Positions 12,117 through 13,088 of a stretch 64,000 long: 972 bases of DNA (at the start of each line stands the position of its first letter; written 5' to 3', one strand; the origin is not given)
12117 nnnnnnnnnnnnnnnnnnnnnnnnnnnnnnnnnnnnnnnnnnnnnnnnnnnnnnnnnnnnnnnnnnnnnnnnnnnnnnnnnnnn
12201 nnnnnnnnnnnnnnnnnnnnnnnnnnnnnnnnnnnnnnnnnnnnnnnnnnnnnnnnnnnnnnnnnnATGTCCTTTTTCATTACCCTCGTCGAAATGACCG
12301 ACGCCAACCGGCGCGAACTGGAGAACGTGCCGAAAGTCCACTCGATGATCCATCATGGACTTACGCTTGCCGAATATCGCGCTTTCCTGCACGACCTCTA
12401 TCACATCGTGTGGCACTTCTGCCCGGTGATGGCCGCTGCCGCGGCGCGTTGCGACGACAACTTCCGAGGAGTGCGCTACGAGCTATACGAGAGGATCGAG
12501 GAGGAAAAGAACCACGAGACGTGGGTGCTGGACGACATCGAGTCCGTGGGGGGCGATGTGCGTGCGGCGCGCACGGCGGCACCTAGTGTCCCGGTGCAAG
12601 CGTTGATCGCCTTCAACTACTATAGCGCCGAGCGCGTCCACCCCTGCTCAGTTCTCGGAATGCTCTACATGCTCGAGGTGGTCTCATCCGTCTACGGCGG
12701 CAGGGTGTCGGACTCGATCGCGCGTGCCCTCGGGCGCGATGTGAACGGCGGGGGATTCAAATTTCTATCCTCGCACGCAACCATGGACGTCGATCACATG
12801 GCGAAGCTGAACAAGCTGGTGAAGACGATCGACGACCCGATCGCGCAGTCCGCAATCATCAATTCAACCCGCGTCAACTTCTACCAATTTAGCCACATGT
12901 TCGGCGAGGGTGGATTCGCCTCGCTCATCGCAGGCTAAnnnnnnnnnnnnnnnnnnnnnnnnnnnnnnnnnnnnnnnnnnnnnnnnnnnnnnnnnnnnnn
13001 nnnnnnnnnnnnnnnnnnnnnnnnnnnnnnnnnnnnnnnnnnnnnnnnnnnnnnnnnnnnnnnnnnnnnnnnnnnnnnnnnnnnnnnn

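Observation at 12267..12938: Heme-oxygenase-like putative diiron oxidase inserted between rpfC and rpfF: possible DSF-tailoring or DSF-destroying enzyme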

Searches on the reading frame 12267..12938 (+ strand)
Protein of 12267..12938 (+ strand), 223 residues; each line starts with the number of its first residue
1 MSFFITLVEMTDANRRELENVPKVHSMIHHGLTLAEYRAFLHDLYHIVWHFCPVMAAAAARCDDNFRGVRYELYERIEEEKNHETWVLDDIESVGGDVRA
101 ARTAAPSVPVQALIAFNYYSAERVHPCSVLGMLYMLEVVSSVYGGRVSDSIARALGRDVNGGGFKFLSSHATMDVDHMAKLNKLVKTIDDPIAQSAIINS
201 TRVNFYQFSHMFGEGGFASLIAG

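Call 3: search_protein_families(library=pfam, proteins=[window:12267-12938:+], max_evalue=1)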
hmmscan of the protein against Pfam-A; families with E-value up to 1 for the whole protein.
window:12267-12938:+ (223 aa): 2 families
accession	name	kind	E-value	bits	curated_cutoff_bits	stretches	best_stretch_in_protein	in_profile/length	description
PF14518.11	Haem_oxygenas_2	-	1.6e-18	67.6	28.9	1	38-190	1-156/177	Iron-containing redox enzyme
PF03070.21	TENA_THI-4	-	0.01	16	22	1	26-84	18-75/210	TENA/THI-4/PQQC family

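Call 4: search_protein_families(library=ncbifam, proteins=[window:12267-12938:+], max_evalue=1)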
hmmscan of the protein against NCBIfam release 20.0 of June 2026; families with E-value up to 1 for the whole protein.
window:12267-12938:+ (223 aa): 1 family
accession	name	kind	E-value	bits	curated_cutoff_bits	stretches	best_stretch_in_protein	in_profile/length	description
TIGR04305.1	fol_rel_CADD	subfamily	0.0064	16.1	200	1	32-194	28-190/212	CADD family putative folate metabolism protein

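Call 5: find_homologous_proteins(query=window:12267-12935:+)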
Query window:12267-12935:+ (223 aa): 1265 proteins with E <= 0.001 among 1848 candidates; the best 120 are listed.
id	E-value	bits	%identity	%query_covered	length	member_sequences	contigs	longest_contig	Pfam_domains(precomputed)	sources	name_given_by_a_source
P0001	6.4e-141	485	95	100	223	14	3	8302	PF14518.12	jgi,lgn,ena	-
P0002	1.9e-138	477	94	99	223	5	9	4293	PF14518.12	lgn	-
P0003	2.2e-135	467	91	100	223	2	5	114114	PF14518.12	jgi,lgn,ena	-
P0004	1.8e-127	441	88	97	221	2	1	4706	PF14518.12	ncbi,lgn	ncbi:MAG: iron-containing redox enzyme family protein [Burkholderiales bacterium]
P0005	5.0e-127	440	88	97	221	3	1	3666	PF03070.22,PF14518.12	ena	-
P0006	5.1e-126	437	84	100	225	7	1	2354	PF14518.12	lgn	-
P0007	1.5e-125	435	86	98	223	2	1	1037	PF14518.12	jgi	jgi:pyrroloquinoline quinone (PQQ) biosynthesis protein C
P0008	4.2e-125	434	83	100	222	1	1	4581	PF14518.12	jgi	jgi:pyrroloquinoline quinone (PQQ) biosynthesis protein C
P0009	1.3e-124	432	86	98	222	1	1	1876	PF14518.12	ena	-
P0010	1.9e-124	431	84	100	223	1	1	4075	PF14518.12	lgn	-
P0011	2.4e-124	431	86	98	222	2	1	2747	PF14518.12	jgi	-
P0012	3.2e-124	431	85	99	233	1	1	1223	PF14518.12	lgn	-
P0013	4.7e-124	430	84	100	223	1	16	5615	PF14518.12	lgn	-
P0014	5.1e-124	430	82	100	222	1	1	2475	PF14518.12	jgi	jgi:pyrroloquinoline quinone (PQQ) biosynthesis protein C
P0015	6.3e-124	430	84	99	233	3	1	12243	PF14518.12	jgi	-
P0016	6.7e-124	430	84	99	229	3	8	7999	PF14518.12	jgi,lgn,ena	jgi:pyrroloquinoline quinone (PQQ) biosynthesis protein C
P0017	1.0e-123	429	86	99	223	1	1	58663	PF14518.12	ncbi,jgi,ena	-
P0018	1.3e-123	429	82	100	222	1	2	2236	PF14518.12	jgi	jgi:pyrroloquinoline quinone (PQQ) biosynthesis protein C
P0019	1.8e-123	428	82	100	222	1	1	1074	PF14518.12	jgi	jgi:pyrroloquinoline quinone (PQQ) biosynthesis protein C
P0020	4.1e-123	427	83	100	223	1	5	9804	PF14518.12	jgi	jgi:pyrroloquinoline quinone (PQQ) biosynthesis protein C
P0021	4.8e-123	427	81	100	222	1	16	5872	PF14518.12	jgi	jgi:pyrroloquinoline quinone (PQQ) biosynthesis protein C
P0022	5.0e-123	427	82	100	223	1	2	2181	PF14518.12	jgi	jgi:pyrroloquinoline quinone (PQQ) biosynthesis protein C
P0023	5.1e-123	427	83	100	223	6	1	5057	PF14518.12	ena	-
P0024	7.2e-123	426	83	100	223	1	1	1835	PF14518.12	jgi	jgi:pyrroloquinoline quinone (PQQ) biosynthesis protein C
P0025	7.6e-123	426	82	100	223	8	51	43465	PF14518.12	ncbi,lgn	-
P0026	9.3e-123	426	84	100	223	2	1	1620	PF14518.12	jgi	jgi:pyrroloquinoline quinone (PQQ) biosynthesis protein C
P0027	9.8e-123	426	81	100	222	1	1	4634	PF14518.12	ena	-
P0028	1.1e-122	426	83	100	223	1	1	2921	PF14518.12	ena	-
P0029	1.2e-122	426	84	100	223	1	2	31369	PF14518.12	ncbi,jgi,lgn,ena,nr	ncbi:MAG TPA: iron-containing redox enzyme family protein [Burkholderiales bacterium]|nr:iron-contai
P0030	2.4e-122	425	81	100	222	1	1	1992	PF03070.22,PF14518.12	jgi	jgi:pyrroloquinoline quinone (PQQ) biosynthesis protein C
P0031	2.4e-122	424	83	100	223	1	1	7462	PF14518.12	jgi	jgi:pyrroloquinoline quinone (PQQ) biosynthesis protein C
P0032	2.5e-122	424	81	100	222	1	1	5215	PF14518.12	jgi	jgi:pyrroloquinoline quinone (PQQ) biosynthesis protein C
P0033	2.5e-122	424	81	100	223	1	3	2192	PF14518.12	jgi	jgi:pyrroloquinoline quinone (PQQ) biosynthesis protein C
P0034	2.6e-122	424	82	100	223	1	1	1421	PF14518.12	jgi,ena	-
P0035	2.7e-122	424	83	98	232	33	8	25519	PF14518.12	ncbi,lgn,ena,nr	ncbi:MAG TPA: iron-containing redox enzyme family protein [Burkholderiales bacterium]|nr:iron-contai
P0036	3.3e-122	424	80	100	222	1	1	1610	PF14518.12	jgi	jgi:pyrroloquinoline quinone (PQQ) biosynthesis protein C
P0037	4.7e-122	424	81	100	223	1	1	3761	PF14518.12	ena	-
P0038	4.9e-122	424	83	100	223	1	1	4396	PF14518.12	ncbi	-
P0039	5.3e-122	423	82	100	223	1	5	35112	PF14518.12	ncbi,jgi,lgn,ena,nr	ncbi:MAG TPA: iron-containing redox enzyme family protein [Burkholderiales bacterium]|nr:iron-contai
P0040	5.5e-122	423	83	100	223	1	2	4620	PF14518.12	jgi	jgi:pyrroloquinoline quinone (PQQ) biosynthesis protein C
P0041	5.8e-122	423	83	100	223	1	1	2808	PF14518.12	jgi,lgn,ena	-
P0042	5.8e-122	423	82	99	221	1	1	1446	PF14518.12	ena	-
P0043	6.4e-122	423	81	100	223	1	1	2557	PF14518.12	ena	-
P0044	6.4e-122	423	83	99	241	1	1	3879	PF14518.12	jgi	jgi:pyrroloquinoline quinone (PQQ) biosynthesis protein C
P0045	6.5e-122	423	83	100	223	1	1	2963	PF14518.12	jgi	jgi:pyrroloquinoline quinone (PQQ) biosynthesis protein C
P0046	6.9e-122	423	82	99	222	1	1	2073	PF14518.12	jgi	jgi:pyrroloquinoline quinone (PQQ) biosynthesis protein C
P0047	7.0e-122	423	82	100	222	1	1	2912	PF14518.12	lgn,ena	-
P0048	8.1e-122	423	84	98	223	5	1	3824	PF14518.12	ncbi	-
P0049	8.7e-122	423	82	100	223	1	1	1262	PF14518.12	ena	-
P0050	8.8e-122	423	81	100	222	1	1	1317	PF03070.22,PF14518.12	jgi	jgi:pyrroloquinoline quinone (PQQ) biosynthesis protein C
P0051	9.1e-122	423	83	100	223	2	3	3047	PF14518.12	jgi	jgi:pyrroloquinoline quinone (PQQ) biosynthesis protein C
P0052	9.5e-122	423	82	100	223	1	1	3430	PF14518.12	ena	-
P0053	9.6e-122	423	82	100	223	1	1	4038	PF14518.12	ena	-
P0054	9.9e-122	423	82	99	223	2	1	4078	PF14518.12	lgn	-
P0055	1.0e-121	422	82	100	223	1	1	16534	PF14518.12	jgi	-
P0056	1.1e-121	422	83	100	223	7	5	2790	PF14518.12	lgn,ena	-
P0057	1.2e-121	422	84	97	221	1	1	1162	PF14518.12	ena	-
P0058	1.5e-121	422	82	100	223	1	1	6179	PF14518.12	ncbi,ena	-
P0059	1.6e-121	422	82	100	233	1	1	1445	PF14518.12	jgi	-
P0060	1.6e-121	422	82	100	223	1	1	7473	PF14518.12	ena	-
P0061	1.7e-121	422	82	100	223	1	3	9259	PF14518.12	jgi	jgi:pyrroloquinoline quinone (PQQ) biosynthesis protein C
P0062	1.8e-121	422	82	100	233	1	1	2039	PF14518.12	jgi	-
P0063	2.1e-121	421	83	99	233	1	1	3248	PF14518.12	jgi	jgi:pyrroloquinoline quinone (PQQ) biosynthesis protein C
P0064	2.2e-121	421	82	100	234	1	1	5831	PF14518.12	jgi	jgi:pyrroloquinoline quinone (PQQ) biosynthesis protein C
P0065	2.3e-121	421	82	100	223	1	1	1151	PF14518.12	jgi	jgi:pyrroloquinoline quinone (PQQ) biosynthesis protein C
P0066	2.4e-121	421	84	97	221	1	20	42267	PF14518.12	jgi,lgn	jgi:pyrroloquinoline quinone (PQQ) biosynthesis protein C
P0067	2.5e-121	421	81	100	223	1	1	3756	PF14518.12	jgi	-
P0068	2.5e-121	421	82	100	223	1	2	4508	PF14518.12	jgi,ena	-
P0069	2.6e-121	421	82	100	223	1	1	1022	PF14518.12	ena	-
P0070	3.0e-121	421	82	100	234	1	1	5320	PF14518.12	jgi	-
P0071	3.1e-121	421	81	100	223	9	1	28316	PF14518.12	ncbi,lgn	ncbi:MAG: iron-containing redox enzyme family protein [Burkholderiales bacterium]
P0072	3.1e-121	421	81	100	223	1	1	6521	PF14518.12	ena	-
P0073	3.2e-121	421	82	100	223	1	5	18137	PF14518.12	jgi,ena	jgi:pyrroloquinoline quinone (PQQ) biosynthesis protein C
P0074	3.3e-121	421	81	100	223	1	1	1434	PF14518.12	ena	-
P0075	3.5e-121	421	83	98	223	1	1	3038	PF14518.12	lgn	-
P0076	3.7e-121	421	81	100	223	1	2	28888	PF14518.12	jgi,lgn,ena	-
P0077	3.8e-121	421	82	100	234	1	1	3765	PF14518.12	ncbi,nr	ncbi:MAG TPA: iron-containing redox enzyme family protein [Steroidobacteraceae bacterium]|nr:iron-co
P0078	4.3e-121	420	82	100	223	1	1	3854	PF14518.12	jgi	-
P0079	4.6e-121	420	81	100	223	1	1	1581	PF14518.12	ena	-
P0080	4.9e-121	420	81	100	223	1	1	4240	PF14518.12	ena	-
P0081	4.9e-121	420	81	100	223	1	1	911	PF14518.12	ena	-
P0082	5.2e-121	420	82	100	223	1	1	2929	PF14518.12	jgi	-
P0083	6.1e-121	420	81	100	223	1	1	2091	PF14518.12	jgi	-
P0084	6.1e-121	420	81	100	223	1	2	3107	PF14518.12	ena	-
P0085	6.3e-121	420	81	100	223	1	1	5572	PF14518.12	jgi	jgi:pyrroloquinoline quinone (PQQ) biosynthesis protein C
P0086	6.4e-121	420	84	100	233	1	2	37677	PF14518.12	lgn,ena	-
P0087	6.5e-121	420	81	99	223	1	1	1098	PF14518.12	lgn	-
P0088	6.7e-121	420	81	100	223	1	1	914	PF14518.12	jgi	-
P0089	8.3e-121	419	81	99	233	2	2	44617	PF14518.12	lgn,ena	-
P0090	8.3e-121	419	81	100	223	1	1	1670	PF14518.12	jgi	-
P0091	8.4e-121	419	81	100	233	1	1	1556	PF14518.12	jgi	jgi:pyrroloquinoline quinone (PQQ) biosynthesis protein C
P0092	8.4e-121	419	81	100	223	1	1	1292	PF14518.12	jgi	jgi:pyrroloquinoline quinone (PQQ) biosynthesis protein C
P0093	9.2e-121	419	81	100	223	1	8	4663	PF14518.12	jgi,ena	-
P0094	1.1e-120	419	81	100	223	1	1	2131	PF14518.12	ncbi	-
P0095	1.1e-120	419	81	100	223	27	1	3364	PF14518.12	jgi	jgi:pyrroloquinoline quinone (PQQ) biosynthesis protein C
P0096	1.1e-120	419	81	100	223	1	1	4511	PF14518.12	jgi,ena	-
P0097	1.2e-120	419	83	97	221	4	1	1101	PF14518.12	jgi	jgi:pyrroloquinoline quinone (PQQ) biosynthesis protein C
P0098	1.2e-120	419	83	97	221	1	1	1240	PF14518.12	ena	-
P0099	1.3e-120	419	81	100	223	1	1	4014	PF14518.12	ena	-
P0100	1.3e-120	419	81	99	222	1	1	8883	PF14518.12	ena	-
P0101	1.4e-120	419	82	100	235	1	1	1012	PF14518.12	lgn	-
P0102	1.7e-120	418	84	97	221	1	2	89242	PF14518.12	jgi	jgi:pyrroloquinoline quinone (PQQ) biosynthesis protein C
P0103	1.7e-120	418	81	100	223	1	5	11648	PF14518.12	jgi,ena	-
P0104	1.8e-120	418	84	97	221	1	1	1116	PF14518.12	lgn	-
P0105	1.8e-120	418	81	100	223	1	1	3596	PF14518.12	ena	-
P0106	1.8e-120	418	81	100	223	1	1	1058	PF14518.12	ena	-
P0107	2.1e-120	418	82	94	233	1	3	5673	PF14518.12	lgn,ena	-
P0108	2.4e-120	418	80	100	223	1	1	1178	PF14518.12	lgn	-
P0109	4.0e-120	417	82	100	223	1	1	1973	PF14518.12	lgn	-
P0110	4.3e-120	417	82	100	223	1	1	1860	PF03070.22,PF14518.12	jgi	-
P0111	4.3e-120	417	81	100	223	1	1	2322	PF14518.12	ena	-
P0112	4.7e-120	417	78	100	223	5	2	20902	PF14518.12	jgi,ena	-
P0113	7.5e-120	416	83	98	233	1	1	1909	PF14518.12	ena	-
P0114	8.1e-120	416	81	100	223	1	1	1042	PF14518.12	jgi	jgi:pyrroloquinoline quinone (PQQ) biosynthesis protein C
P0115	8.3e-120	416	81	99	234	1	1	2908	PF14518.12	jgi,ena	-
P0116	1.2e-119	416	81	100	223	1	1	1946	PF14518.12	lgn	-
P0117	1.4e-119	415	81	98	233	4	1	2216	PF14518.12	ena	-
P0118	1.6e-119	415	80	100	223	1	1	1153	PF14518.12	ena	-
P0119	1.6e-119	415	79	100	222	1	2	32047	PF03070.22,PF14518.12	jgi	jgi:pyrroloquinoline quinone (PQQ) biosynthesis protein C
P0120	1.8e-119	415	82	98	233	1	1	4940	PF14518.12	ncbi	ncbi:MAG TPA: iron-containing redox enzyme family protein [Burkholderiales bacterium]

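Call 6: search_solved_structures(query=window:12267-12935:+, max_evalue=10, show_alignments=3)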
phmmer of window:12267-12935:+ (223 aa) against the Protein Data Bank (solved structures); distinct sequences matched with E-value up to 10: 1.
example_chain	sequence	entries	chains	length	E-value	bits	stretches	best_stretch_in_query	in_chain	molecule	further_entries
3dde_A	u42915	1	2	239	7.7e-11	45.3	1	18-187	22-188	TENA/THI-4 protein, Domain of Unknown Function with a Heme Oxygenase-like Fold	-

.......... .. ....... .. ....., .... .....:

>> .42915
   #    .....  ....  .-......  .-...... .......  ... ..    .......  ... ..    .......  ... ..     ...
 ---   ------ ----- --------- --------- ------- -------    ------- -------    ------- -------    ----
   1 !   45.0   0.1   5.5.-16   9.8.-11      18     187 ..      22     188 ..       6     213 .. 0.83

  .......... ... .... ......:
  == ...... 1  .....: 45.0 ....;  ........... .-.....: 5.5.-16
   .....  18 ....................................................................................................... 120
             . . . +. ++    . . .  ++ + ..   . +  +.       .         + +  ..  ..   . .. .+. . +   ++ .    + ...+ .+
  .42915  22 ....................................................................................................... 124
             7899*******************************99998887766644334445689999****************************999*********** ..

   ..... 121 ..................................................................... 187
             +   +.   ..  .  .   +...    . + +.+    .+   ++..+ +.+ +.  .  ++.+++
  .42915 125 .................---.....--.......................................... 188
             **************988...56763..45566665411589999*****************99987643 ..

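Call 8: find_encoding_contigs(protein=P0003, flank=10000, max_places=3)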
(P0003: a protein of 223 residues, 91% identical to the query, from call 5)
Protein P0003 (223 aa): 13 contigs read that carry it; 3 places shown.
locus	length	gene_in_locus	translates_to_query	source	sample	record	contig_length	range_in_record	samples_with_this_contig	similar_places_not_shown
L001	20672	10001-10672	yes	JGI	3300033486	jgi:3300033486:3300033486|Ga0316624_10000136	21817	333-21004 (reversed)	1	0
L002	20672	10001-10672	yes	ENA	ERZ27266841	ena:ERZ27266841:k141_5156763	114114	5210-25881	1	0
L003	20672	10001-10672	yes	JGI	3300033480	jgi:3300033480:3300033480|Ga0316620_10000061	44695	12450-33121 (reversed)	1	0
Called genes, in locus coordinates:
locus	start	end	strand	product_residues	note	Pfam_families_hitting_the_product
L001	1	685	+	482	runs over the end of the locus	PF00206:Lyase_1, PF08328:ASL_C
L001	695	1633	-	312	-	PF07549:Sec_GG, PF02355:SecD_SecF_C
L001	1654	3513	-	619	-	PF13721:SecD-TM1, PF07549:Sec_GG (weak), PF21760:SecD_1st, PF22599:SecDF_P1_head, PF02355:SecD_SecF_C, PF03176:MMPL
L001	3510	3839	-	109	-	PF02699:YajC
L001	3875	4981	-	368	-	PF01702:TGT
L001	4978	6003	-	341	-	PF02547:Queuosine_synth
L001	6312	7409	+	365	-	PF00072:Response_reg, PF13487:HD_5, PF01966:HD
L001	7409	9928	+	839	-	PF00512:HisKA, PF02518:HATPase_c, PF00072:Response_reg, PF01627:Hpt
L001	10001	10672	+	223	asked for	PF14518:Haem_oxygenas_2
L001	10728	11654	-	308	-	PF00378:ECH_1, PF16113:ECH_2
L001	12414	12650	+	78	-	-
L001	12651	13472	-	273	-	PF02569:Pantoate_ligase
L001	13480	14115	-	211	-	PF01712:dNK, PF02223:Thymidylate_kin (weak), PF13238:AAA_18 (weak), PF13671:AAA_33 (faint)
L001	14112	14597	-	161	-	PF01288:HPPK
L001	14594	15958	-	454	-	PF01743:PolyA_pol, PF12627:PolyA_pol_RNAbd, PF12626:PolyA_pol_arg_C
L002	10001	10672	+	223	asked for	PF14518:Haem_oxygenas_2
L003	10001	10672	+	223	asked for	PF14518:Haem_oxygenas_2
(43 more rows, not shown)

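Call 15: search_protein_representatives(protein=window:12267-12935:+)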
Query: 223 residues. Proteins with E-value up to 0.001 (for the whole library): 945; up to 1e-10: 272; up to 1e-30: 35. The best 150 are listed.
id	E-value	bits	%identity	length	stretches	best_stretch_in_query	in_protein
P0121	3.0e-103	360.4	71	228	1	1-221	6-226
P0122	5.1e-69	248.6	82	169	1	27-158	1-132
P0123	2.5e-60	220.1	76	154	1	27-147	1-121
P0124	1.3e-58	214.6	49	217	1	2-211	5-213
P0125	9.4e-58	211.7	46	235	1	1-214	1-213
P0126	2.7e-54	200.4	50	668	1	21-212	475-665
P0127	2.0e-53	197.6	44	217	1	2-210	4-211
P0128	6.3e-51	189.4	76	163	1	1-110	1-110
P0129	3.8e-50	186.9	80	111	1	113-219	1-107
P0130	5.2e-48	179.9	43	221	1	2-211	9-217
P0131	1.7e-47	178.2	44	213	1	1-208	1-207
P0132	1.6e-46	175.0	41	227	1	1-208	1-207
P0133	2.5e-45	171.1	41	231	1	4-211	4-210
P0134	2.9e-45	171.0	42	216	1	3-212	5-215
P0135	4.5e-45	170.3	44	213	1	6-210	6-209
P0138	8.4e-41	156.4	40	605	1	16-213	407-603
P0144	2.3e-34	135.3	35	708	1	1-214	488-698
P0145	1.1e-33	133.2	32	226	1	1-214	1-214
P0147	8.7e-33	130.2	37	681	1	1-212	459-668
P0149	8.2e-32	127.0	33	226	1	1-212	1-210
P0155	9.3e-31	123.5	34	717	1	6-206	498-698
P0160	2.8e-28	115.4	32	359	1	2-212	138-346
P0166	2.5e-26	109.1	34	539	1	2-213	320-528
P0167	7.7e-26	107.5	33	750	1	1-214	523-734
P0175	6.8e-25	104.4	31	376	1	1-212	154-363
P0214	5.3e-20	88.4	30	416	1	1-212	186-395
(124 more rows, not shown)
